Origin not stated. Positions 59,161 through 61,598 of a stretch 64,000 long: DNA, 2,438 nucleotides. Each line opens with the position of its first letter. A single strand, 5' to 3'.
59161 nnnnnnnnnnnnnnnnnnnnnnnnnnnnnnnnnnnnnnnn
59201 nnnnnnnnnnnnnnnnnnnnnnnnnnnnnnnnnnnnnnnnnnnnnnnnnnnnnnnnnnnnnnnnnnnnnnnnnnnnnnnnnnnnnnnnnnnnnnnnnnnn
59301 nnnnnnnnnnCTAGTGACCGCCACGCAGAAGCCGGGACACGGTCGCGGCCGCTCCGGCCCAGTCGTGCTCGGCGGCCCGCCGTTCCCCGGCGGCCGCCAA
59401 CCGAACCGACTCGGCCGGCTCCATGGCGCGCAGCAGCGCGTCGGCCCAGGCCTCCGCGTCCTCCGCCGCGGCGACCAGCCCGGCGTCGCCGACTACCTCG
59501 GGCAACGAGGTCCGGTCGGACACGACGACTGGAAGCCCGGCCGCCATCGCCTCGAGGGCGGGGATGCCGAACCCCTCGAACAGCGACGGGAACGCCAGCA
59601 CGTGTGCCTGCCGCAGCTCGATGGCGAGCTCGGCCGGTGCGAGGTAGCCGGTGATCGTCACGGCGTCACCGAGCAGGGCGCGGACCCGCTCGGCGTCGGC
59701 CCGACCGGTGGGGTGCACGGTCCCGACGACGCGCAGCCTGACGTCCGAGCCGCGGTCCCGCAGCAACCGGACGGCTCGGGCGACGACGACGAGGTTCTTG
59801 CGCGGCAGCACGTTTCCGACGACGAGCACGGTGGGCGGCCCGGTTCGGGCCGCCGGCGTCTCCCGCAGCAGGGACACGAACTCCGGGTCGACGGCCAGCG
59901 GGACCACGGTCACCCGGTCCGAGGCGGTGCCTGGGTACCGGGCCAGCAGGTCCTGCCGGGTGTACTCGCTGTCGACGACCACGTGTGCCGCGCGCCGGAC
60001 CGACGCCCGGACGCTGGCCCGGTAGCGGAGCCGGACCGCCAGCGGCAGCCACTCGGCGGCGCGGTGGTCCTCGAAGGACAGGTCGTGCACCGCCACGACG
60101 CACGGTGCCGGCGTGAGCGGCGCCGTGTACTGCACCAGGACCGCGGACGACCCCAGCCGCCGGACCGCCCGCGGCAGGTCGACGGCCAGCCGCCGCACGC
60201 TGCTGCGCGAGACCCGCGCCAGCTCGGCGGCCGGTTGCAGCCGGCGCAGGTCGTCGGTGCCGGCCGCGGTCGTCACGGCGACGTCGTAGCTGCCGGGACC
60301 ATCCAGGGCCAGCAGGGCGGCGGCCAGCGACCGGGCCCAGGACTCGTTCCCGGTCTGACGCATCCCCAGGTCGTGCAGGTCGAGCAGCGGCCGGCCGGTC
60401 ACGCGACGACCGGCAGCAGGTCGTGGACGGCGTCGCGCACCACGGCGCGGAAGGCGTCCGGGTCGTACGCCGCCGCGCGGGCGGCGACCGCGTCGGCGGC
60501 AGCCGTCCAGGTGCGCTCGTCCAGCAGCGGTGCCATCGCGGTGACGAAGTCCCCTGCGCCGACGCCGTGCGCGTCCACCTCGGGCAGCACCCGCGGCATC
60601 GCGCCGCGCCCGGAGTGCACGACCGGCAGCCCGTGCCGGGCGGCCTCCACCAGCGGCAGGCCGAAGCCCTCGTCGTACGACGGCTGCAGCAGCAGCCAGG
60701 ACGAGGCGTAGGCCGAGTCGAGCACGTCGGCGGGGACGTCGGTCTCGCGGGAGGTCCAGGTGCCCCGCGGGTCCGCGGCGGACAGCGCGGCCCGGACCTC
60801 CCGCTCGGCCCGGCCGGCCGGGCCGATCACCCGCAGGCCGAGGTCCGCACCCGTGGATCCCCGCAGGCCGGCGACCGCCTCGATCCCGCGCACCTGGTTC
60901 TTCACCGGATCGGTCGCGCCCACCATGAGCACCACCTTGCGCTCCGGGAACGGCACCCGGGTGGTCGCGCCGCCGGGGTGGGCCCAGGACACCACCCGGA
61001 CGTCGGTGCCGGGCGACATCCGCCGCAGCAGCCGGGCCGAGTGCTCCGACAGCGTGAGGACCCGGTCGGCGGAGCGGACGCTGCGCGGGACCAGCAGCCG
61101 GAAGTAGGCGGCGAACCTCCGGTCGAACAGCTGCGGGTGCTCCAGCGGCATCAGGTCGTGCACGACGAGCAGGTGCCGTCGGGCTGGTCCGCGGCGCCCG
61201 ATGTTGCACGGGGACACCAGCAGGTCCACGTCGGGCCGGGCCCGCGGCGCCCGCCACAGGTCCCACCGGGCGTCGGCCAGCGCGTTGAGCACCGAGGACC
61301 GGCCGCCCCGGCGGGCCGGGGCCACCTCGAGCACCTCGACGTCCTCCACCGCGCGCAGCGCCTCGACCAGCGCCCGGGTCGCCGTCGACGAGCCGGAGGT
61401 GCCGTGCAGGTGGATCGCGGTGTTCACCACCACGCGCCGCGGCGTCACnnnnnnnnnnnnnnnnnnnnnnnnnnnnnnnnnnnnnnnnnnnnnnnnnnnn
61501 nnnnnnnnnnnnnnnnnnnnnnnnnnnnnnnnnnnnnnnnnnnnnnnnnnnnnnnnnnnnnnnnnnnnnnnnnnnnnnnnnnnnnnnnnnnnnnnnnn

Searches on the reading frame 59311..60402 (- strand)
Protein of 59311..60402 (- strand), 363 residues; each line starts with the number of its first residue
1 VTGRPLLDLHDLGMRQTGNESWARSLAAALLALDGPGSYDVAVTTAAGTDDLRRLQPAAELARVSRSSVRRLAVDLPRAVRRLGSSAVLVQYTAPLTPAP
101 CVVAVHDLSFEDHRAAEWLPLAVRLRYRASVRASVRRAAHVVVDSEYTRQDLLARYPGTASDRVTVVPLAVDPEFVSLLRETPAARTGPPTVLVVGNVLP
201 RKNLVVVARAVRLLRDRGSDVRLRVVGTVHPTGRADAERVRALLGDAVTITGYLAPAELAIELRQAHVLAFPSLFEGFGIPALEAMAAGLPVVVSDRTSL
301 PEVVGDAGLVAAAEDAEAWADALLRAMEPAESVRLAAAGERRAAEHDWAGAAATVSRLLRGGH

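Call 9: search_protein_families(library=pfam, proteins=[window:59311-60402:-], max_evalue=0.01)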
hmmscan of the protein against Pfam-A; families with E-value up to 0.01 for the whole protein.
window:59311-60402:- (363 aa): 5 families
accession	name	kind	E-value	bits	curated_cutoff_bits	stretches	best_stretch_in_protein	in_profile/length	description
PF13692.12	Glyco_trans_1_4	-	1.7e-30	106.5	27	1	190-327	2-140/142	Glycosyl transferases group 1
PF00534.26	Glycos_transf_1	-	5.4e-30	104.6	26.4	1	181-330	7-159/172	Glycosyl transferases group 1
PF20706.3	GT4-conflict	-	1.3e-20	74.2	26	1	167-354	173-384/385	Family 4 Glycosyltransferase in conflict systems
PF13439.12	Glyco_transf_4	-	5.3e-09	36.8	28.5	1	64-174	52-169/170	Glycosyltransferase Family 4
PF13524.12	Glyco_trans_1_2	-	1.6e-06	28.6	25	1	211-354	6-141/144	Glycosyl transferase-like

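Call 16: search_protein_families(library=ncbifam, proteins=[window:59311-60402:-], max_evalue=0.0001)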
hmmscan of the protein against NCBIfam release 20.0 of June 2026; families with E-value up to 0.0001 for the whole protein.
window:59311-60402:- (363 aa): 22 families
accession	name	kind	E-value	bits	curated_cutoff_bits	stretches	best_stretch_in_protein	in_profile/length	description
TIGR04047.1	MSMEG_0565_glyc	hypoth_equivalog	5.3e-27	94.9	259.85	1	135-354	136-366/373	MSMEG_0565 family glycosyltransferase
NF041876.1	EPS_EpsE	equivalog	1.5e-24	87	400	1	132-346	156-379/389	exopolysaccharide biosynthesis GT4 family glycosyltransferase EpsE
TIGR03449.1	mycothiol_MshA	equivalog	2.3e-18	66.3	462.5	1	134-358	161-399/406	D-inositol-3-phosphate glycosyltransferase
TIGR02149.1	glgA_Coryne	subfamily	3.7e-16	59.2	302.4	1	98-353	106-381/391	glycogen synthase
NF038295.1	EPS_HpsP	equivalog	9.9e-14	51.1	550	1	163-349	177-374/388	hormogonium polysaccharide biosynthesis glycosyltransferase HpsP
TIGR03088.1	stp2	hypoth_equivalog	3.5e-12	46.1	409.05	1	191-349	196-358/374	TIGR03088 family PEP-CTERM/XrtA system glycosyltransferase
NF053787.1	GlcN_PG_synth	equivalog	8.6e-12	44.6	480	1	192-351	200-348/361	N-acetylglucosaminyl phosphatidylglycerol synthase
TIGR04005.1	wcaL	equivalog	4.4e-11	42.3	537.6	1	158-324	193-365/406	colanic acid biosynthesis glycosyltransferase WcaL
TIGR04063.1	stp3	hypoth_equivalog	6e-11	41.9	442.05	1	125-353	142-386/397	TIGR04063 family PEP-CTERM/XrtA system glycosyltransferase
NF041879.1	EPS_EpsH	equivalog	1e-10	40.9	800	1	114-307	165-354/431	exopolysaccharide biosynthesis glycosyltransferase EpsH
NF038229.1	Glyco4_Geo_Pelo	equivalog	2.4e-10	40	400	1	128-296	100-268/338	GPMC system family 4 glycosyltransferase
TIGR03999.1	thiol_BshA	equivalog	3.7e-10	39.3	273.7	1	127-337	134-346/375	N-acetyl-alpha-D-glucosaminyl L-malate synthase BshA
NF038298.1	EPS_HpsO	equivalog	4.3e-08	32.3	575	1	276-346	299-370/388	hormogonium polysaccharide biosynthesis glycosyltransferase HpsO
TIGR04348.1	TIGR04348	equivalog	5.7e-08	32.2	300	1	128-343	86-292/310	selenoneine biosynthesis selenosugar synthase SenB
NF012028.0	PRK15484.1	subfamily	1.1e-07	31.3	618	1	190-307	194-319/380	lipopolysaccharide N-acetylglucosaminyltransferase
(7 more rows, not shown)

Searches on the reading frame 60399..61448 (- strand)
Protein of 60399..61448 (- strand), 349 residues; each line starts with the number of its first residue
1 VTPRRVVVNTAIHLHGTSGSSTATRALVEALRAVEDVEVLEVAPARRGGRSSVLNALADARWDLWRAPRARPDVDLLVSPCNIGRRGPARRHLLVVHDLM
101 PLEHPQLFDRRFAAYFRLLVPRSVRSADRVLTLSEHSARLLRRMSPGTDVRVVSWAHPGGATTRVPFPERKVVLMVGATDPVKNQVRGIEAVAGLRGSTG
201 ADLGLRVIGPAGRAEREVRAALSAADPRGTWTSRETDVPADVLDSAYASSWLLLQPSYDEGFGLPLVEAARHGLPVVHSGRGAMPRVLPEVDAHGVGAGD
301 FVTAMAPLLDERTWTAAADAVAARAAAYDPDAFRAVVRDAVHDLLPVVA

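Call 9: search_protein_families(library=pfam, proteins=[window:60399-61448:-], max_evalue=0.01)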
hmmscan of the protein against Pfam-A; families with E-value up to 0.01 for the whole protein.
window:60399-61448:- (349 aa): 4 families
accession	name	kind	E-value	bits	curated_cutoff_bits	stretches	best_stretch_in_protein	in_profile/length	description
PF20706.3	GT4-conflict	-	2.8e-14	53.3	26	1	149-327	170-360/385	Family 4 Glycosyltransferase in conflict systems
PF00534.26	Glycos_transf_1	-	2.1e-13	50.6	26.4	1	168-288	13-131/172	Glycosyl transferases group 1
PF13692.12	Glyco_trans_1_4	-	1.3e-12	48.6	27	1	170-305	1-132/142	Glycosyl transferases group 1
PF13439.12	Glyco_transf_4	-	0.00011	22.7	28.5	1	43-153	44-162/170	Glycosyltransferase Family 4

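Call 16: search_protein_families(library=ncbifam, proteins=[window:60399-61448:-], max_evalue=0.0001)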
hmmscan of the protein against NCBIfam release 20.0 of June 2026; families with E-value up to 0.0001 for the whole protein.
window:60399-61448:- (349 aa): 3 families
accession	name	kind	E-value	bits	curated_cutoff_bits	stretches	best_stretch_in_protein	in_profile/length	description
TIGR03449.1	mycothiol_MshA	equivalog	6.7e-09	35.1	462.5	1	128-327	177-385/406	D-inositol-3-phosphate glycosyltransferase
TIGR04047.1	MSMEG_0565_glyc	hypoth_equivalog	4e-06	26.2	259.85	1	170-328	193-358/373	MSMEG_0565 family glycosyltransferase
TIGR04348.1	TIGR04348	equivalog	3.3e-05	23.1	300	1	122-279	91-242/310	selenoneine biosynthesis selenosugar synthase SenB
